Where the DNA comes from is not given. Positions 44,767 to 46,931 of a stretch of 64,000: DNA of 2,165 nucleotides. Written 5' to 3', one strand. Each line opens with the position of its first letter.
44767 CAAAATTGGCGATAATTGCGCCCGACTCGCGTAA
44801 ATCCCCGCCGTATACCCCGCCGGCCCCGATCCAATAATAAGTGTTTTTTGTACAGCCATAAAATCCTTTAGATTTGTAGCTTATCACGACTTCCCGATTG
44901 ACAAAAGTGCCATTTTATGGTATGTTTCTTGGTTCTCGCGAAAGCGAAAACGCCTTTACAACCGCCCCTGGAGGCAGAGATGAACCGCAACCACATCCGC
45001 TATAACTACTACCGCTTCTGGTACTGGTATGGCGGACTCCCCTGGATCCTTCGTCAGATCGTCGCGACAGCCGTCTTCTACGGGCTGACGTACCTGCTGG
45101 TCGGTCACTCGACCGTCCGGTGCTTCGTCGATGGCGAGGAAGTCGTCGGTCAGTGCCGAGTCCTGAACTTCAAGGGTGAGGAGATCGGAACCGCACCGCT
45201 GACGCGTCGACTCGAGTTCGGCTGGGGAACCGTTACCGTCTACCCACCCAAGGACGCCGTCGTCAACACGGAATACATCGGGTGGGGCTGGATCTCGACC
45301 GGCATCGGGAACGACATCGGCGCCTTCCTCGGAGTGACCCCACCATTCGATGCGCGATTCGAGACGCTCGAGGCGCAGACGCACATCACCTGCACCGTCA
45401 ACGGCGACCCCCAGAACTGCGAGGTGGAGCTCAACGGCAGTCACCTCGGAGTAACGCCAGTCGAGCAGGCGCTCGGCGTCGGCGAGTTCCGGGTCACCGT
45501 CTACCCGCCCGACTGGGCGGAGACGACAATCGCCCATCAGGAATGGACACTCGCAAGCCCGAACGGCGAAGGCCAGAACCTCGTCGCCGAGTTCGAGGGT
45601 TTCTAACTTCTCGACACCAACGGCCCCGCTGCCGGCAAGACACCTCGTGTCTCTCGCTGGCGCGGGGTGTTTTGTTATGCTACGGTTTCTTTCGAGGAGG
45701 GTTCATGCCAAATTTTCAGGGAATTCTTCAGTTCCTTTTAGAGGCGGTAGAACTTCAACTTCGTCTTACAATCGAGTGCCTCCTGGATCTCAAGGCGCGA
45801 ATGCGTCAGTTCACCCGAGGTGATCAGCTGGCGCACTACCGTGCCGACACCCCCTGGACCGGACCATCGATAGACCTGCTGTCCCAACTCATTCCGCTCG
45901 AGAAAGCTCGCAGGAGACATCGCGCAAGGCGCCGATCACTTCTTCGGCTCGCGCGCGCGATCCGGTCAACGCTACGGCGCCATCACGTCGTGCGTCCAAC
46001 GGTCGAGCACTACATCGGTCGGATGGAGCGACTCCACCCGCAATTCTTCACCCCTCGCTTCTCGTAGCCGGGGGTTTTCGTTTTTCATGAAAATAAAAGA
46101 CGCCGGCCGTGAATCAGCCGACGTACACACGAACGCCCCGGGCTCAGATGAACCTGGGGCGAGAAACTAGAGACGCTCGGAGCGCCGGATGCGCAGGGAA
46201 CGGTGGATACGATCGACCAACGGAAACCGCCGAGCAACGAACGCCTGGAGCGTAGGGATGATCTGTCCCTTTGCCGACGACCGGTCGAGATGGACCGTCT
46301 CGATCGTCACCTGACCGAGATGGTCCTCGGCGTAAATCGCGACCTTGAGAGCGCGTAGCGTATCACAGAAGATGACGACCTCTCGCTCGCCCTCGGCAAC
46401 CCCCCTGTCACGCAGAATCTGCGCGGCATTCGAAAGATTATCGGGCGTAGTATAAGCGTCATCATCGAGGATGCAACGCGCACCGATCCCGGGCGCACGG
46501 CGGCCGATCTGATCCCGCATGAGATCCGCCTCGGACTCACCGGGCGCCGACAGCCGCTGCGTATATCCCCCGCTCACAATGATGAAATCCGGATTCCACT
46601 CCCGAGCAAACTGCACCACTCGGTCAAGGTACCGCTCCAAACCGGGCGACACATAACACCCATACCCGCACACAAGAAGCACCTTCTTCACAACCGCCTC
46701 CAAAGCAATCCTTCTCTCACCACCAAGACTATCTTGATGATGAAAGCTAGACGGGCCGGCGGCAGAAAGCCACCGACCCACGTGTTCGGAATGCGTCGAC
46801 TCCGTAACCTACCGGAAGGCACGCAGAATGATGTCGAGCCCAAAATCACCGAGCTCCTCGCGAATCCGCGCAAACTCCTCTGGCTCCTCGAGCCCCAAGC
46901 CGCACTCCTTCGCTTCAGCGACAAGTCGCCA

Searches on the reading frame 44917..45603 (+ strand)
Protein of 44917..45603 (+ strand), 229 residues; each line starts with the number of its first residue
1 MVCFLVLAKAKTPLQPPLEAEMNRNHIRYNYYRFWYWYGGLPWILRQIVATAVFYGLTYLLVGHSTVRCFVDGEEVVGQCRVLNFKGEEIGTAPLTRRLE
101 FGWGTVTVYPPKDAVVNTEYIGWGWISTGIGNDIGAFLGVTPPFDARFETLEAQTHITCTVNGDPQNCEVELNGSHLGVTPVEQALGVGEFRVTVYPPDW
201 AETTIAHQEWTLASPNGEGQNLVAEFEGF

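Call 93: search_protein_families(library=pfam, proteins=[window:44917-45603:+], max_evalue=0.01)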
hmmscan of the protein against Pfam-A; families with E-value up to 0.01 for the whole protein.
window:44917-45603:+ (229 aa): 1 family
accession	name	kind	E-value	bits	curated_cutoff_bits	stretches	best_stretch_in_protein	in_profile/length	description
PF08308.17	PEGA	-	3.5e-06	27.3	20.8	1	158-200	3-46/71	PEGA domain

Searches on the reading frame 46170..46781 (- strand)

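Call 93: search_protein_families(library=pfam, proteins=[window:46170-46781:-], max_evalue=0.01)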
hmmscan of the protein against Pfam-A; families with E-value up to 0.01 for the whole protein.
window:46170-46781:- (204 aa): 1 family
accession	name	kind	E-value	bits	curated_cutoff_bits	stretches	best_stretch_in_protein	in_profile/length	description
PF02698.23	DUF218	-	3.6e-09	37.1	27.6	1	35-173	3-110/133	DUF218 domain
